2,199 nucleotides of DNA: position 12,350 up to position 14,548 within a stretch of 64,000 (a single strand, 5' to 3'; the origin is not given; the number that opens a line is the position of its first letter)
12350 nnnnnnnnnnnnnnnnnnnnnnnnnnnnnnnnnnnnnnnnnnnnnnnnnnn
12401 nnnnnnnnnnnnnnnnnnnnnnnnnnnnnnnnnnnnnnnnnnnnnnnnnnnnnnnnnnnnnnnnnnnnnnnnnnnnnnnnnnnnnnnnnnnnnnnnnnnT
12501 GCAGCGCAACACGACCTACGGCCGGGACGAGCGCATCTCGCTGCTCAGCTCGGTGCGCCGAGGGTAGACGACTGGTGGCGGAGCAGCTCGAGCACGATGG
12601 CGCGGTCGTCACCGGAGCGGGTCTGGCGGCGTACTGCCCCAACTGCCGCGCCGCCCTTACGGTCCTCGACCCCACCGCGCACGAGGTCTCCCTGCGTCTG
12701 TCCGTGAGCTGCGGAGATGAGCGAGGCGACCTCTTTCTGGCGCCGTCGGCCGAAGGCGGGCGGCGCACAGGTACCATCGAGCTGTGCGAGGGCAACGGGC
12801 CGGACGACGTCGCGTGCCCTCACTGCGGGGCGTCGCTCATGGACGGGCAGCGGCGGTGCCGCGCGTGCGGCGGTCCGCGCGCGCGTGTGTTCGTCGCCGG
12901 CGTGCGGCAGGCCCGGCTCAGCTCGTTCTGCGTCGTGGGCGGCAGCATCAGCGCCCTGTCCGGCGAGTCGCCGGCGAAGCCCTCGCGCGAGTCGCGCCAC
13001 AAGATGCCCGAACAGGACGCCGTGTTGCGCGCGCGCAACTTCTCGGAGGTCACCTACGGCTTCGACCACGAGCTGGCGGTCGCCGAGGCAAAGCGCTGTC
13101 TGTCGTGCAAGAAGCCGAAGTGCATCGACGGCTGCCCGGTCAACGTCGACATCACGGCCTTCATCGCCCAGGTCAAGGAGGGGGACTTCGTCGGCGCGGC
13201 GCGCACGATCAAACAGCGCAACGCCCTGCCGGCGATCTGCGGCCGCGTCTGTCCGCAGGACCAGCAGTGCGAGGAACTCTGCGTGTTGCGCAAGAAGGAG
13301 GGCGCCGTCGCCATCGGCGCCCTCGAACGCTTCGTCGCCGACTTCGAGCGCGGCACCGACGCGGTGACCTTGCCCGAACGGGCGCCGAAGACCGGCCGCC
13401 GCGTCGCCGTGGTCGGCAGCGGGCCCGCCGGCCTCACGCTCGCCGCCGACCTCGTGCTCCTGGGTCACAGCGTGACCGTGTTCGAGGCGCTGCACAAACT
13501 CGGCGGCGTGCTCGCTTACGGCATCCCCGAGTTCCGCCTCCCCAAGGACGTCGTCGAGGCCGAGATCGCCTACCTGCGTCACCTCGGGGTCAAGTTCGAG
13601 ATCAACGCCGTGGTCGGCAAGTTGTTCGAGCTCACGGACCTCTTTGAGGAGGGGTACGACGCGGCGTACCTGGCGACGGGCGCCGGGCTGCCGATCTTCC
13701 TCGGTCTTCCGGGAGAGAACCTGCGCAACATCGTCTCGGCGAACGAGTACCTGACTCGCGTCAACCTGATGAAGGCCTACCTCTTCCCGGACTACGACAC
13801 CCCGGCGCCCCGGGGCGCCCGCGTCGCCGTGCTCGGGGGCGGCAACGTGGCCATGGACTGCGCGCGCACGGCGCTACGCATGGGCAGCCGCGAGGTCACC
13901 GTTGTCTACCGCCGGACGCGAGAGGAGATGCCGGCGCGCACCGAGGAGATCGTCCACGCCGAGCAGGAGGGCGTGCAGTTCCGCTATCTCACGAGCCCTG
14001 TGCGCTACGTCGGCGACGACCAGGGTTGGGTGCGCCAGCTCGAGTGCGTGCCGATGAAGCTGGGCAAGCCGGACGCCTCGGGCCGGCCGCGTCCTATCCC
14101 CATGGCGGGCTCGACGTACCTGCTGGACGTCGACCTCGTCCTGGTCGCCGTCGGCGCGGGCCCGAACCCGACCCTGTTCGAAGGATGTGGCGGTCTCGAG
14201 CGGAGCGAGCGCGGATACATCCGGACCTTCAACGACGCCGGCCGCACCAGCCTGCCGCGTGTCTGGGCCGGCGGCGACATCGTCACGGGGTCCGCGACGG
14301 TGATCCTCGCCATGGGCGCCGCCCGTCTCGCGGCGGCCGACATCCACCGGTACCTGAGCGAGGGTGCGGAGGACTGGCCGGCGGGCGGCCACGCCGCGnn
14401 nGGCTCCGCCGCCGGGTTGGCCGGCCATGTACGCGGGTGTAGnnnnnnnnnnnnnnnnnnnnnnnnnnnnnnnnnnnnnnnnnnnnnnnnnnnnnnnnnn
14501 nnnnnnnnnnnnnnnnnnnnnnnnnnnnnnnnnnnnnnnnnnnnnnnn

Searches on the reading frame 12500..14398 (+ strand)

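Call 26: search_protein_families(library=ncbifam, proteins=[window:12500-14398:+], max_evalue=0.00001)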
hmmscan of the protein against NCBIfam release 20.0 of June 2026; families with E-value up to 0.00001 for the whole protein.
window:12500-14398:+ (633 aa): 34 families (the best 25 are shown)
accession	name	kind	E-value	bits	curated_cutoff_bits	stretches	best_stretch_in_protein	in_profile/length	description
NF009414.0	PRK12778.1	equivalog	6.4e-197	656.2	1103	1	160-621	290-751/752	bifunctional dihydroorotate dehydrogenase B NAD binding subunit/NADPH-dependent glutamate synthase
TIGR01316.1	gltA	equivalog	2e-167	557.6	471.75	1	177-619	5-449/449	NADPH-dependent glutamate synthase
NF009413.0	PRK12775.1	equivalog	2.9e-152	508.7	1895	1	166-628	299-762/1006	putative trifunctional 2-polyprenylphenol hydroxylase/glutamate synthase subunit beta/ferritin domain-containing protein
NF009410.0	PRK12771.1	subfamily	1e-116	390.8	516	1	205-621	47-447/566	NAD(P)-binding protein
NF009415.0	PRK12779.1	equivalog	8.1e-110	368.2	1519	1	207-617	209-624/944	putative bifunctional glutamate synthase subunit beta/2-polyprenylphenol hydroxylase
NF009454.0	PRK12814.1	equivalog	1e-108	364.4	916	1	207-621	103-502/657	putative NADPH-dependent glutamate synthase small subunit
TIGR01318.1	gltD_gamma_fam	subfamily_domain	3.6e-107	358.8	482.95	1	164-619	6-465/467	glutamate synthase, small subunit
NF009408.0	PRK12769.1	equivalog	1.1e-93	314.5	1003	1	153-620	183-652/659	formate-dependent uric acid utilization protein AegA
NF009451.0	PRK12809.1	equivalog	7.4e-87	292.1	1154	1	162-616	172-631/639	formate-dependent uric acid utilization protein YgfT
TIGR03315.1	Se_ygfK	equivalog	5.4e-82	275.7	835.3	1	201-616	440-836/1012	putative selenate reductase subunit YgfK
NF010590.0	PRK13984.1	equivalog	1.1e-81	274.8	946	1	165-621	157-608/611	putative oxidoreductase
NF009409.0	PRK12770.1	subfamily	4e-74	249.8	343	1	293-623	12-354/360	putative glutamate synthase subunit beta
TIGR01317.1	GOGAT_sm_gam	subfamily_domain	7.7e-72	242.7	447.7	1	166-621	10-480/485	glutamate synthase small subunit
NF045663.1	diclust_near_Sec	equivalog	1.3e-41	142.6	530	1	197-395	9-199/759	pyridine nucleotide-disulfide oxidoreductase/dicluster-binding protein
TIGR03997.1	mycofact_OYE_2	equivalog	6.6e-16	57.8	793.15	1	256-421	340-498/645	mycofactocin system FadH/OYE family oxidoreductase 2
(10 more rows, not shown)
